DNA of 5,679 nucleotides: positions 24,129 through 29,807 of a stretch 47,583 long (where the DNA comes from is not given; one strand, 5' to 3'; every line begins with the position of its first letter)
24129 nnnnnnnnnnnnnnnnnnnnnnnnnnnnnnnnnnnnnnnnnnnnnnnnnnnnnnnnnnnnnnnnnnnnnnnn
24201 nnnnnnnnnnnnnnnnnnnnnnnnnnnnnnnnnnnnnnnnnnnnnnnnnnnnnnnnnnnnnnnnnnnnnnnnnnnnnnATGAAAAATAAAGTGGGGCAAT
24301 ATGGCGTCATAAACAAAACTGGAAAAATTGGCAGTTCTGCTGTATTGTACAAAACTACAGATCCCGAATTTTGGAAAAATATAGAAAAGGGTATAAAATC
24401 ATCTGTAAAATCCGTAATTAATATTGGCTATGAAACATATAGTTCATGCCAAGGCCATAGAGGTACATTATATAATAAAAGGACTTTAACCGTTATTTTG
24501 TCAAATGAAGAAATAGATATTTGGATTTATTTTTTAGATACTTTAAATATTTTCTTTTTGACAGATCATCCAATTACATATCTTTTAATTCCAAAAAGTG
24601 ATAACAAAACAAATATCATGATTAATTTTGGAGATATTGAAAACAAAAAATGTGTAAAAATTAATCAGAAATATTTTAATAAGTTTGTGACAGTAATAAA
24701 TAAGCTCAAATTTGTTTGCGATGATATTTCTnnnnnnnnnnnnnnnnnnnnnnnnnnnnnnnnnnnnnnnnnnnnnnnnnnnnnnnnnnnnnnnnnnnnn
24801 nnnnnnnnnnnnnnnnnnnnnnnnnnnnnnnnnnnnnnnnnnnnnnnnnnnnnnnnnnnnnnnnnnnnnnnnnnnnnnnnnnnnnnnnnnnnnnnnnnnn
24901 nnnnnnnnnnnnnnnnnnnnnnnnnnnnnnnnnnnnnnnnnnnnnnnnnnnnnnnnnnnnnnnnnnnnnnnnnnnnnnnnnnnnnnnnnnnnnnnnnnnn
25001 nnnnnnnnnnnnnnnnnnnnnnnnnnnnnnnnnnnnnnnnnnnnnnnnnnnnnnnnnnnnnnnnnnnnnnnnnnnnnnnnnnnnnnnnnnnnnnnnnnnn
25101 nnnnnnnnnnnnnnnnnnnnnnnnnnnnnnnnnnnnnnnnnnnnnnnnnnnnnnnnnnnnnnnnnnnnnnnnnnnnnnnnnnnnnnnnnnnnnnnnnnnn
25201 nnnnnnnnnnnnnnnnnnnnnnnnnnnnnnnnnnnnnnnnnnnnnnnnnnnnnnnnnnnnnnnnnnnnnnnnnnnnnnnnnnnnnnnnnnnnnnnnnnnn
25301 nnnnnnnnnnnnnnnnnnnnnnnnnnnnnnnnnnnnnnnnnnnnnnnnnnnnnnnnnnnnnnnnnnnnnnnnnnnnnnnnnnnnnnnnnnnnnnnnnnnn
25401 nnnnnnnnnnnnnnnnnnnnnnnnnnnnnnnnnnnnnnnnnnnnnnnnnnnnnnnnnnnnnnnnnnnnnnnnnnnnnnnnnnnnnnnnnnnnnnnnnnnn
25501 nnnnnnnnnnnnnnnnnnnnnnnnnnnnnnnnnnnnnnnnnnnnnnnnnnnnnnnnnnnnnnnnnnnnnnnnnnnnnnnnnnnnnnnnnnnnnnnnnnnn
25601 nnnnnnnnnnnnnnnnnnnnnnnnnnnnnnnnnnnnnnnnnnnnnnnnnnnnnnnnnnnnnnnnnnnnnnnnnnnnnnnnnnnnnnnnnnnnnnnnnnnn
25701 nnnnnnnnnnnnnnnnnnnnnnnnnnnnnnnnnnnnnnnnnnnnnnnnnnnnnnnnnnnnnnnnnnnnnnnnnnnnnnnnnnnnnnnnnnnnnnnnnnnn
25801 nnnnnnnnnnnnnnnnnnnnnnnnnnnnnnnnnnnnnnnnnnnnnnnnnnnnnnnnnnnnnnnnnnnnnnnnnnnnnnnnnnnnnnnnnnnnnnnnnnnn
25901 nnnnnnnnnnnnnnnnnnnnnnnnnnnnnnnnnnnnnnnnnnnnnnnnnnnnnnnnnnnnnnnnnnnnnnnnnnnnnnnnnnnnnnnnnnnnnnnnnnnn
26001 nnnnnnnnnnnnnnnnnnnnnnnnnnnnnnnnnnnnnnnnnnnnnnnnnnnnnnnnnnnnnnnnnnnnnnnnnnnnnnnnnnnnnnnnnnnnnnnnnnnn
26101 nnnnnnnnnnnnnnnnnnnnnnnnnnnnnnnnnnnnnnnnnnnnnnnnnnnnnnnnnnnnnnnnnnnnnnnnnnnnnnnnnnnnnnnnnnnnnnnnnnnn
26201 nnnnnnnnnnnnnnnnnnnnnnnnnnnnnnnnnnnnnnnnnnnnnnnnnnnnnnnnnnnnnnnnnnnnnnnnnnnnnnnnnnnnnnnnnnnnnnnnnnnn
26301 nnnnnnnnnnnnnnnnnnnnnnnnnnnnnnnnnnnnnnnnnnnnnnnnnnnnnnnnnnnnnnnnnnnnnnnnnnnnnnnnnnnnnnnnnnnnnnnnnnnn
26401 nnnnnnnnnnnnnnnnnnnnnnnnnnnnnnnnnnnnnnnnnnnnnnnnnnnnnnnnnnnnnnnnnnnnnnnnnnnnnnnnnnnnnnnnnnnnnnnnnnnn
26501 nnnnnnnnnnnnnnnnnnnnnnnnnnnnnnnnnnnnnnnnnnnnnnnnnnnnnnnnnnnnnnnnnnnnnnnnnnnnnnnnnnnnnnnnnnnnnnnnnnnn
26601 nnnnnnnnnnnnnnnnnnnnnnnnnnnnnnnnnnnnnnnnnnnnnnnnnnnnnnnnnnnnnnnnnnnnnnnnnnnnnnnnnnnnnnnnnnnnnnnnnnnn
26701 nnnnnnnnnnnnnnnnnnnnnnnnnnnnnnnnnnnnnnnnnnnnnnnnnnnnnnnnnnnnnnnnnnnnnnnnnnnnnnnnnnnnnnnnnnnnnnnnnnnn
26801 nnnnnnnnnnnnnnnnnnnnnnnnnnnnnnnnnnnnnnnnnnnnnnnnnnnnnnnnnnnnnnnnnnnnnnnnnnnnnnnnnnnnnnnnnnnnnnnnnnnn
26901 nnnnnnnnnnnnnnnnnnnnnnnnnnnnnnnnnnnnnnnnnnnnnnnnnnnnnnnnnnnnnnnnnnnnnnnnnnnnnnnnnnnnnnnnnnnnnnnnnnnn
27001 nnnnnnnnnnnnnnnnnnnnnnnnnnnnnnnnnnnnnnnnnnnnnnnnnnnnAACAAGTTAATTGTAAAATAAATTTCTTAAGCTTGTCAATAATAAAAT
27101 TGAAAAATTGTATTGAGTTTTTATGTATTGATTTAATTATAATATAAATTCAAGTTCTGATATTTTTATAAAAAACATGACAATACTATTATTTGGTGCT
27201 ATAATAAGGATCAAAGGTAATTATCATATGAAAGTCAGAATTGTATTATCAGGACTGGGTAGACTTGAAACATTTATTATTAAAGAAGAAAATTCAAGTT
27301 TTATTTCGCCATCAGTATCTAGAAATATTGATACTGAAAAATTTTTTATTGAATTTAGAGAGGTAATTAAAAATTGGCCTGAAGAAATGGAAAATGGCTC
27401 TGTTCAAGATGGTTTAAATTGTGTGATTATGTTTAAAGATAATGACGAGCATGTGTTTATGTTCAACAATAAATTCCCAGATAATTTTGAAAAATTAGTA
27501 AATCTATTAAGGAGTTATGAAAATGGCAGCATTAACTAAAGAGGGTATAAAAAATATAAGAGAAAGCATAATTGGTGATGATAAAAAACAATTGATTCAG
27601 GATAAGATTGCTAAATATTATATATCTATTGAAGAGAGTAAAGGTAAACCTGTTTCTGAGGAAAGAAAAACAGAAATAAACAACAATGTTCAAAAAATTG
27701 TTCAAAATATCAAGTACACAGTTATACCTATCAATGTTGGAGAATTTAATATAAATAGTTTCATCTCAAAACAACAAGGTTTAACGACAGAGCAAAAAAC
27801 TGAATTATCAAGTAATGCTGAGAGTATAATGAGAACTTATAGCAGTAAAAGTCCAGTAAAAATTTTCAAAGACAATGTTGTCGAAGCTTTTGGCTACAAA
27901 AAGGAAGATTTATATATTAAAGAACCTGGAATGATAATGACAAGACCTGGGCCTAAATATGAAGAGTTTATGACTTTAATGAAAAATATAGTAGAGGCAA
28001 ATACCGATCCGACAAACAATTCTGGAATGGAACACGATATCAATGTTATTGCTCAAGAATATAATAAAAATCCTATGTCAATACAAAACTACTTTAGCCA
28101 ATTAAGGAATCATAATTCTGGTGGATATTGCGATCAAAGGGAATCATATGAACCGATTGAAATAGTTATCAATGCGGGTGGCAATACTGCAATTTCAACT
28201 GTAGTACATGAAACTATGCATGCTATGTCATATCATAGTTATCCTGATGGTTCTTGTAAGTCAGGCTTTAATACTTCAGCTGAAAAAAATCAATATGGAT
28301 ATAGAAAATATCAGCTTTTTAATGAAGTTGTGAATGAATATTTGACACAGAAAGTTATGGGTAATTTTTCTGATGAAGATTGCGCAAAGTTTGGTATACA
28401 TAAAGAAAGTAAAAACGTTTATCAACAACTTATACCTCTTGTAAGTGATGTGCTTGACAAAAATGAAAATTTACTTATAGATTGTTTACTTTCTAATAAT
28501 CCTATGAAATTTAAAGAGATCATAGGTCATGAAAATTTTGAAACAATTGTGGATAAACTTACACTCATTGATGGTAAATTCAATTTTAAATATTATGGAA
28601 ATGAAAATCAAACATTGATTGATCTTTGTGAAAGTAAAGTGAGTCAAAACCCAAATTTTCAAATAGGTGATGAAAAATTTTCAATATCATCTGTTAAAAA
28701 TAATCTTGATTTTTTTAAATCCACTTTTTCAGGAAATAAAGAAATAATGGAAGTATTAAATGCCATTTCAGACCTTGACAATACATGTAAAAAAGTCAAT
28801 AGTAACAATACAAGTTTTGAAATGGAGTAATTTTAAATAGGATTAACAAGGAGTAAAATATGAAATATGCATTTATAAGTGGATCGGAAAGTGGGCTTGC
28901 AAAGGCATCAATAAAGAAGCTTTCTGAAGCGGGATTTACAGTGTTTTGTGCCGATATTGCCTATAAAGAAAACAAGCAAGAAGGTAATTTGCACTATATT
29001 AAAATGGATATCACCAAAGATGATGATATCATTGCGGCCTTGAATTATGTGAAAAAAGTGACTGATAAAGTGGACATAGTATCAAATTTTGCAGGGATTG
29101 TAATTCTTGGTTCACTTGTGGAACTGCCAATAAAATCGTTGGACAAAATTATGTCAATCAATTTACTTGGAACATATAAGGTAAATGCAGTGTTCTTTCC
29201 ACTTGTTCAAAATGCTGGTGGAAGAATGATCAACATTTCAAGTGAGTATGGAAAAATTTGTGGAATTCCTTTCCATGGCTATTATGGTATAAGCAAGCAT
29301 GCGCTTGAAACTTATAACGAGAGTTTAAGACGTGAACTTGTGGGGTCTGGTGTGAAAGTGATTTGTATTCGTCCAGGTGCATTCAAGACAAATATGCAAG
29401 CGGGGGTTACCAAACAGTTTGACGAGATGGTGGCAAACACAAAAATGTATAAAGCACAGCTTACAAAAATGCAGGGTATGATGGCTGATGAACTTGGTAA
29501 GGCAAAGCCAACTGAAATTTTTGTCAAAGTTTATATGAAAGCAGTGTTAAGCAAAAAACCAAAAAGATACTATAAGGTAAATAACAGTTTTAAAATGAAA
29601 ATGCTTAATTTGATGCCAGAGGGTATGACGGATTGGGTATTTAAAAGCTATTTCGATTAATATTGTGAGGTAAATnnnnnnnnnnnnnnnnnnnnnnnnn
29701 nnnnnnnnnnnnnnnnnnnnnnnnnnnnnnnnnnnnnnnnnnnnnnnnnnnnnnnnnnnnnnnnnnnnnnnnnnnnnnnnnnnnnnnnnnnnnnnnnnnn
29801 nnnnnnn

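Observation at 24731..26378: Compact RiPP-like locus: radical SAM/SPASM enzyme followed by two tandem precursor genes that the ORF track misses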

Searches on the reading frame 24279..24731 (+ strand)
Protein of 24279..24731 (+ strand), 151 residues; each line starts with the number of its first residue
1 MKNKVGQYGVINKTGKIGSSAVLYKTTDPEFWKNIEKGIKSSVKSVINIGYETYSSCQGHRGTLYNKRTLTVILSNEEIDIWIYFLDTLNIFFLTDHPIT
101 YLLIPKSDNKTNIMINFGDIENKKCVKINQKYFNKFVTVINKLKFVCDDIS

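Call 3: search_protein_families(library=ncbifam, proteins=[window:24279-24731:+], max_evalue=1)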
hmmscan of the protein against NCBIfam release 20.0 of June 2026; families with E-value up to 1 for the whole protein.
window:24279-24731:+ (151 aa): 0 families

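Call 4: search_protein_families(library=pfam, proteins=[window:24279-24731:+], max_evalue=1)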
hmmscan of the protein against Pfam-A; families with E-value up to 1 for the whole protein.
window:24279-24731:+ (151 aa): 0 families

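Call 67: search_protein_families(library=phrogs, proteins=[window:24279-24731:+], max_evalue=0.00001)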
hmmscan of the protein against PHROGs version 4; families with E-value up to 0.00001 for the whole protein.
window:24279-24731:+ (151 aa): 0 families

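Call 80: search_protein_families(library=padloc, proteins=[window:24279-24731:+], max_evalue=0.001)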
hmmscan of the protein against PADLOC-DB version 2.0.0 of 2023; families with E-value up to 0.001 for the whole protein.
window:24279-24731:+ (151 aa): 0 families

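Call 84: search_protein_representatives(protein=window:24279-24731:+)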
Query: 151 residues. Proteins with E-value up to 0.001 (for the whole library): 50; up to 1e-10: 14; up to 1e-30: 1. The best 50 are listed.
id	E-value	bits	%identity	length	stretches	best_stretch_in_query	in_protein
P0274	1.1e-48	181.0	67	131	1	2-124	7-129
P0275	1.4e-27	112.5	43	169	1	1-138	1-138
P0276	5.7e-27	110.5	45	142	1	1-137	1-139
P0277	9.9e-19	83.8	41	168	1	1-122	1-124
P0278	5.0e-17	78.3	38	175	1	1-146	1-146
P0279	1.4e-14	70.4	43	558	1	3-110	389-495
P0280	2.4e-14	69.6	52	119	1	1-75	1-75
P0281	8.0e-14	67.9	40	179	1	3-121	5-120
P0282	8.1e-14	67.8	38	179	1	2-108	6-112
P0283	4.8e-12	62.1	43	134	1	1-85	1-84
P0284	1.7e-11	60.3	37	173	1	2-93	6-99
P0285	1.7e-11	60.3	40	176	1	3-113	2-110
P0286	4.4e-11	59.0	36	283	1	13-139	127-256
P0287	9.1e-11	57.9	35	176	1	1-134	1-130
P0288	1.7e-10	57.1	50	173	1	3-82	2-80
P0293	7.6e-10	55.0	34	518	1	25-139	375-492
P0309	1.8e-06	44.0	34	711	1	1-90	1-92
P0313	2.3e-05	40.4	39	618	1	7-93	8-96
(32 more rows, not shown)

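Call 85: search_protein_families(library=pfam, proteins=[P0279, P0293, P0286, P0309, P0313], max_evalue=0.001)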
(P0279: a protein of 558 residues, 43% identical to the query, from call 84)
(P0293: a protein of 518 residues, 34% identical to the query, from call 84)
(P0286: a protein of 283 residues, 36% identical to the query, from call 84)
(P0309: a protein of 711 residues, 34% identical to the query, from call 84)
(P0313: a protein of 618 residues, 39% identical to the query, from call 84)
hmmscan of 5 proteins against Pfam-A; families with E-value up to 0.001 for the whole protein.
P0279 (558 aa): 2 families
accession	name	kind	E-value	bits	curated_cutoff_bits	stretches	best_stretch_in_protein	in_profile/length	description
PF04055.27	Radical_SAM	-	2.3e-16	60.8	29.5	1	22-179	1-164/166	Radical SAM superfamily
PF13186.11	SPASM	-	0.00018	22.2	21.5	1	254-316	3-66/67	Iron-sulfur cluster-binding domain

P0293 (518 aa): 1 family
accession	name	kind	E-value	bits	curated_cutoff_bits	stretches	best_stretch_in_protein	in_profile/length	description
PF04055.27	Radical_SAM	-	1.8e-10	41.7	29.5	1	8-166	1-165/166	Radical SAM superfamily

P0286 (283 aa): 1 family
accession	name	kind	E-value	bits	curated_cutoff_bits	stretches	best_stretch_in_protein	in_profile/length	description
PF13186.11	SPASM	-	5.3e-06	27.1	21.5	1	3-62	6-66/67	Iron-sulfur cluster-binding domain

P0309 (711 aa): 2 families
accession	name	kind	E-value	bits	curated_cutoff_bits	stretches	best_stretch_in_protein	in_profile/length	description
PF04055.27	Radical_SAM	-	3.7e-14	53.7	29.5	1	248-417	2-165/166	Radical SAM superfamily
PF13186.11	SPASM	-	3.7e-07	30.8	21.5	1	493-554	4-66/67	Iron-sulfur cluster-binding domain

P0313 (618 aa): 2 families
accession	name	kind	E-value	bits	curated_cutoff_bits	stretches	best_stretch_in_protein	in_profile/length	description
PF04055.27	Radical_SAM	-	3.3e-10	40.8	29.5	1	159-296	2-142/166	Radical SAM superfamily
PF13186.11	SPASM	-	3.4e-06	27.7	21.5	1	396-456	5-66/67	Iron-sulfur cluster-binding domain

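Call 90: search_solved_structures(query=A4, max_evalue=10)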
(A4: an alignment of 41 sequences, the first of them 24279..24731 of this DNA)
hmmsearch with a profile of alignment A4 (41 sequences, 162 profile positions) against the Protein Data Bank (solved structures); distinct sequences matched with E-value up to 10: 3.
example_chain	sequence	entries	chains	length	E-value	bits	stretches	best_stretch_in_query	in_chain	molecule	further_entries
9fqr_J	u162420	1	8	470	0.098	15.7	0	49-78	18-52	Sperm-associated microtubule inner protein 5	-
5eri_A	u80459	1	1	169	0.14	15.2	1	73-151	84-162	MarR family transcriptional regulator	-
1wim_A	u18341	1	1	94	0.96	12.5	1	40-77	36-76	KIAA0161 protein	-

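Call 96: predict_structure(alignment_id=A4)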
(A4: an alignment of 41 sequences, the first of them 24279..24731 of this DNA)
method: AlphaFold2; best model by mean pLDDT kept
length: 151 residues; sequences in the alignment: 41
mean_pLDDT: 95.2   pTM: 0.89
mean pLDDT of the five models: 95.2, 94.8, 94.8, 94.1, 93.0
residues with pLDDT >= 90: 136; 70-90: 14; 50-70: 1; < 50: 0
segments of 3 or more residues with pLDDT < 50: none
pLDDT, mean of each block of 10 residues (from residue 1): 93 95 96 97 98 96 94 97 97 97 96 98 97 96 83 63
secondary structure, 60 per line:
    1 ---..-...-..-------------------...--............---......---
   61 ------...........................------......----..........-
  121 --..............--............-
elements in order: H37-48 E52-57 E67-75 H76-93 E100-105 E110-119 H123-136 H139-150

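Call 98: fold_search(model_id=the predicted structure, library=pdb)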
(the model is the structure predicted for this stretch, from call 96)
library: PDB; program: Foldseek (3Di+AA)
matches with E <= 10: 1439; with E <= 0.001: 0
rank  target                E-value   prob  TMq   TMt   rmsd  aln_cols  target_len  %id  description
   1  5akf_A                7.5e-02  0.69  0.31  0.27   7.2       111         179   14  THE CRYSTAL STRUCTURE OF I-DMOI Q42AK120M IN COMPLEX WITH ITS TARGET DNA NICKED IN THE CODING STRAND A AND IN THE PRES (released 2015-06-17)
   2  8p0j_A                9.0e-02  0.80  0.36  0.06  11.7       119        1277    8  Cryo EM map and model of the vaccinia RNA polymerase intermediate pre-initiation open promoter complex (released 2024-05-22)
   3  5fr7_A                9.0e-02  0.69  0.33  0.34   5.7       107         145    7  Erwinia amylovora AmyR amylovoran repressor, a member of the YbjN protein family (released 2017-01-18)
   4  5a0w_D                1.0e-01  0.69  0.32  0.27   7.0       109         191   15  THE CRYSTAL STRUCTURE OF I-DMOI E117A IN COMPLEX WITH ITS TARGET DNA AND IN THE PRESENCE OF 2MM MN (released 2016-05-11)
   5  5akm_F                1.0e-01  0.51  0.29  0.26   7.9       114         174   15  THE CRYSTAL STRUCTURE OF I-DMOI G20S IN COMPLEX WITH ITS TARGET DNA IN THE PRESENCE OF 2MM MG (released 2015-06-17)
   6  5a0w_A                1.1e-01  0.66  0.32  0.28   6.9       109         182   16  THE CRYSTAL STRUCTURE OF I-DMOI E117A IN COMPLEX WITH ITS TARGET DNA AND IN THE PRESENCE OF 2MM MN (released 2016-05-11)
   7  6vu7_D                1.1e-01  0.54  0.32  0.35  10.5       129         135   10  Crystal structure of YbjN, a putative transcription regulator from E. coli (released 2020-03-11)
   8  2vs7_G                1.1e-01  0.51  0.31  0.28   7.4       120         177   11  The crystal structure of I-DmoI in complex with DNA and Ca (released 2008-11-11)
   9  2vs8_A                1.1e-01  0.47  0.28  0.25   8.4       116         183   12  The crystal structure of I-DmoI in complex with DNA and Mn (released 2008-11-11)
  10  3vke_A                1.1e-01  0.82  0.27  0.45   5.2        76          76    6  Contribution of the first K-homology domain of poly(C)-binding protein 1 to its affinity and specificity for C-rich ol (released 2012-02-29)
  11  5ak9_J                1.1e-01  0.60  0.31  0.27   7.1       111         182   14  THE CRYSTAL STRUCTURE OF I-DMOI Q42AK120M IN COMPLEX WITH ITS TARGET DNA IN THE PRESENCE OF 2MM MN (released 2015-06-17)
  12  7aof_A                1.1e-01  0.60  0.33  0.05  11.8       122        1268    9  Atomic structure of the poxvirus transcription late pre-initiation complex (released 2021-10-06)
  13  5o6g_A                1.1e-01  0.38  0.29  0.25   7.7       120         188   12  Structures and dynamics of mesophilic variants from the homing endonuclease I-DmoI (released 2017-12-06)
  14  5akf_E                1.2e-01  0.51  0.29  0.26   7.9       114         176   12  THE CRYSTAL STRUCTURE OF I-DMOI Q42AK120M IN COMPLEX WITH ITS TARGET DNA NICKED IN THE CODING STRAND A AND IN THE PRES (released 2015-06-17)
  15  5o6g_D                1.2e-01  0.47  0.30  0.27   7.6       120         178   11  Structures and dynamics of mesophilic variants from the homing endonuclease I-DmoI (released 2017-12-06)
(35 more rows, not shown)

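Call 100: fold_search(model_id=the predicted structure, library=viral)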
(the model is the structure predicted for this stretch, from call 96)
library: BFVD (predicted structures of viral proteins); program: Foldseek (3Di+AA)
matches with E <= 10: 1239; with E <= 0.001: 0
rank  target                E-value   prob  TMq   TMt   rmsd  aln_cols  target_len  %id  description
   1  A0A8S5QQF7            1.3e-03  1.00  0.39  0.41   4.8       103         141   16  Uncharacterized protein [Myoviridae sp. ctgXL3]
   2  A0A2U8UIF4            2.3e-03  1.00  0.48  0.47   6.3       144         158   11  (no name in the UniProt tables at hand)
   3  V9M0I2                2.5e-03  1.00  0.49  0.52   4.0       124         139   13  Uncharacterized protein [Vibrio phage VP4B]
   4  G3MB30                2.8e-03  1.00  0.46  0.46   6.1       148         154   16  Gp650 [Bacillus phage G]
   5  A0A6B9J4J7            3.1e-03  1.00  0.47  0.48   4.2       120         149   15  Uncharacterized protein [Photobacterium phage PDCC-1]
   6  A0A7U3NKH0            3.5e-03  1.00  0.42  0.39   4.5       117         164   15  Uncharacterized protein [Bacillus phage Kirov]
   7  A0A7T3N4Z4            5.3e-03  0.99  0.41  0.44   5.8       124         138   21  (no name in the UniProt tables at hand)
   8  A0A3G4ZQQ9            8.0e-03  0.94  0.40  0.22   8.4       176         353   14  Uncharacterized protein [Barrevirus sp.]
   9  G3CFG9                1.5e-02  0.98  0.29  0.34   5.4        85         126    9  Uncharacterized protein [Escherichia phage vB_EcoP_24B]
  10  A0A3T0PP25            2.6e-02  0.93  0.38  0.25   9.3       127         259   11  eIF-2 alpha-like protein [Lumpfish ranavirus]
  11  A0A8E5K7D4            2.9e-02  0.99  0.31  0.55   5.4        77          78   14  (no name in the UniProt tables at hand)
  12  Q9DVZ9                3.1e-02  0.96  0.35  0.50   7.8        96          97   14  ORF33 protein [Plutella xylostella granulovirus]
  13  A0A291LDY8            3.5e-02  0.80  0.31  0.41   5.6        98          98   15  Uncharacterized protein [Aeromonas phage AS-szw]
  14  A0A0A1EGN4            4.4e-02  0.99  0.44  0.53   4.1       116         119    9  Eukaryote initiation factor (Fragment) [Bosca's newt virus]
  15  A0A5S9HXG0            6.2e-02  0.51  0.25  0.08   8.4       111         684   17  ribonucleoside-diphosphate reductase [Tenacibaculum phage PTm1]
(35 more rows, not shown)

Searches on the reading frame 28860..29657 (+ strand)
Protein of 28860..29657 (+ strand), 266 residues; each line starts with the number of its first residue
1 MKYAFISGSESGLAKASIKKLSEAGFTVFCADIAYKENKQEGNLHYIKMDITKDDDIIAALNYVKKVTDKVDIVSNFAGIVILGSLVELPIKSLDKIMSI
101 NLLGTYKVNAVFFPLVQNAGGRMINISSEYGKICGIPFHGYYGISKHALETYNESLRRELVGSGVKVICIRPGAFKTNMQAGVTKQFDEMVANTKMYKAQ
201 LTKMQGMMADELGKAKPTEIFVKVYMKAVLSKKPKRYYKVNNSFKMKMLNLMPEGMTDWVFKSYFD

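Call 23: search_protein_families(library=pfam, proteins=[window:28860-29657:+], max_evalue=0.01)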
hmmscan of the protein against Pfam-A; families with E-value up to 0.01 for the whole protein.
window:28860-29657:+ (266 aa): 5 families
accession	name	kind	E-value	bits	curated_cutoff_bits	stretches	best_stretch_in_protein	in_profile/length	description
PF00106.31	adh_short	-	1.9e-32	112.8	26.6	1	2-185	1-192/195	short chain dehydrogenase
PF13561.12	adh_short_C2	-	1.4e-28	100.6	27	1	10-194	5-194/236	Enoyl-(Acyl carrier protein) reductase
PF01370.27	Epimerase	-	0.00011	22.2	20.9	1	7-173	4-170/240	NAD dependent epimerase/dehydratase family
PF08643.16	DUF1776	-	0.00031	20.7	25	1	84-188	106-212/294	Fungal family of unknown function (DUF1776)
PF08659.16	KR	-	0.0038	17.6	22.6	1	39-158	50-165/180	KR domain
